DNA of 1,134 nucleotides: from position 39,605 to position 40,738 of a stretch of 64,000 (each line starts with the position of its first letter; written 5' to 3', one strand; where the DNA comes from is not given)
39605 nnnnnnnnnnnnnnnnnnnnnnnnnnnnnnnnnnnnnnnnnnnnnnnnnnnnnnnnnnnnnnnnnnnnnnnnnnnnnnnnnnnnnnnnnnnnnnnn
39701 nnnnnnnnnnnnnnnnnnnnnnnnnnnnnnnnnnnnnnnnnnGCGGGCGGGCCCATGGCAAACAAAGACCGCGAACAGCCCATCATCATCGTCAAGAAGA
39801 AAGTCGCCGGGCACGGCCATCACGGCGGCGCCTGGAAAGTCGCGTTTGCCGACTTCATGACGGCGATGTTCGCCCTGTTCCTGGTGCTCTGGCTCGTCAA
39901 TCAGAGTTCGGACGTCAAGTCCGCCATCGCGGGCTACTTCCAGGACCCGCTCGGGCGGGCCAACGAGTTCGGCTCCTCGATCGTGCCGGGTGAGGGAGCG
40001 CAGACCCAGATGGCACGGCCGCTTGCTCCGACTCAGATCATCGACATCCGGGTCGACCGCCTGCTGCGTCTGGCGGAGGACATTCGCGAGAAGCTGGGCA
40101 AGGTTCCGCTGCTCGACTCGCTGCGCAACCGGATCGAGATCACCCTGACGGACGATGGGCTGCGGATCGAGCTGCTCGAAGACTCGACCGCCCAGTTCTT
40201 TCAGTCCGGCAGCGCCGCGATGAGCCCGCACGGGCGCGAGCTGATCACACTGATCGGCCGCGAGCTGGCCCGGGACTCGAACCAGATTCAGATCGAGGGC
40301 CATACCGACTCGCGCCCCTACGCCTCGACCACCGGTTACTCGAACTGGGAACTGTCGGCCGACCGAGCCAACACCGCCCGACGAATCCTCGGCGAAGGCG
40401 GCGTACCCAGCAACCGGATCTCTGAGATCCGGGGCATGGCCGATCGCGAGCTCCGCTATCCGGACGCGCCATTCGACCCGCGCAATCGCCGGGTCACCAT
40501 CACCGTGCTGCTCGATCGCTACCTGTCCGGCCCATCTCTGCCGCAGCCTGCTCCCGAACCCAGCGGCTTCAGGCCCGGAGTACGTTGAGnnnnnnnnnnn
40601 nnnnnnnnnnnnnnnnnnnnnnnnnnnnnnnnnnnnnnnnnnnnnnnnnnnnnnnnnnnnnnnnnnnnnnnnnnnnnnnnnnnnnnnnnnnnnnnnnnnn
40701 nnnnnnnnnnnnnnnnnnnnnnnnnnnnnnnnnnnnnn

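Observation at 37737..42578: A lone plus-strand island couples stator genes to c-di-GMP and two-component modules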

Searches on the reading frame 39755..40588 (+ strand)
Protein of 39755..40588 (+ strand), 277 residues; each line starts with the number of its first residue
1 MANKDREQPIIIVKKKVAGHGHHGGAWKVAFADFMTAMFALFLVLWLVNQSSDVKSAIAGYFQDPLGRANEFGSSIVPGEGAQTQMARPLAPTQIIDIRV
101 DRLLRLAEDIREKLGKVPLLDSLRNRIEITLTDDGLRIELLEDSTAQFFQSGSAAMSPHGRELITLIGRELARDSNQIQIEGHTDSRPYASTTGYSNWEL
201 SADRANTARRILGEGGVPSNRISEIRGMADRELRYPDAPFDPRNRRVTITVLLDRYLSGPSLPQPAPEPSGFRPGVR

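Call 3: search_protein_families(library=pfam, proteins=[window:39755-40588:+], max_evalue=0.1)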
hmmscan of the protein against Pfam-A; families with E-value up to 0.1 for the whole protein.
window:39755-40588:+ (277 aa): 2 families
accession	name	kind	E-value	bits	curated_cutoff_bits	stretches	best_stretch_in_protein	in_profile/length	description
PF13677.11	MotB_plug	-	3.1e-16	59.1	24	1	15-66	3-58/58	Membrane MotB of proton-channel complex MotA/MotB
PF00691.25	OmpA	-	7.6e-15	55.5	27.2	1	148-239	1-90/98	OmpA family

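Call 4: search_protein_families(library=ncbifam, proteins=[window:39755-40588:+], max_evalue=0.1)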
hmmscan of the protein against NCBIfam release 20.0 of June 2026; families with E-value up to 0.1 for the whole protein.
window:39755-40588:+ (277 aa): 33 families (the best 25 are shown)
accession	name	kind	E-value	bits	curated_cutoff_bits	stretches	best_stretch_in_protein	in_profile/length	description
NF006548.1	PRK09041.1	equivalog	9.8e-66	221.8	277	1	4-253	3-275/287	flagellar motor protein MotB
NF004651.0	PRK05996.1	equivalog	3.3e-52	178.4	342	2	104-251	275-419/424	MotB family protein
NF005273.1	PRK06778.1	equivalog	1.3e-38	133.1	383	2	122-252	138-268/297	putative lateral flagellar export/assembly protein LafU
NF006541.1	PRK09038.1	equivalog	1e-28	100.6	283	1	21-253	10-250/253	flagellar motor protein MotD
NF006508.0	PRK08944.1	subfamily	9.4e-22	77.6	259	2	125-252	162-288/304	MotB family protein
TIGR03350.1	type_VI_ompA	equivalog_domain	1.9e-18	66.7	139.8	1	129-251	15-137/137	type VI secretion system protein TssL, long form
NF005831.1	PRK07734.1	equivalog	4.5e-17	62.7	301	1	14-212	5-207/250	flagellar motor protein MotB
NF005382.1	PRK06925.1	equivalog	1.3e-14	55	264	1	29-250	2-222/225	flagellar motor protein MotS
NF005444.0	PRK07033.1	equivalog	2.9e-13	49.6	520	1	147-254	316-424/438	DotU family type VI secretion system protein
NF005999.0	PRK08126.1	subfamily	4.2e-12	45.6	571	1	147-251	325-430/432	hypothetical protein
NF005195.1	PRK06667.1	equivalog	9.7e-12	45.2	300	1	125-254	105-238/241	flagellar motor protein MotB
NF053611.1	YiaD_Gzip_OmpA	equivalog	1.5e-11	44.4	175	1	124-251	84-206/206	YiaD family glycine zipper/OmpA-like lipoprotein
NF006543.0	PRK09039.1-2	equivalog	2.4e-10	40.7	305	1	148-230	235-324/350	peptidoglycan -binding protein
NF006285.1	PRK08457.1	equivalog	4e-10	39.9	250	2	175-251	155-230/253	flagellar motor protein MotB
NF005236.0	PRK06742.1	equivalog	5.8e-10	39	312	1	147-250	117-222/225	flagellar motor protein MotS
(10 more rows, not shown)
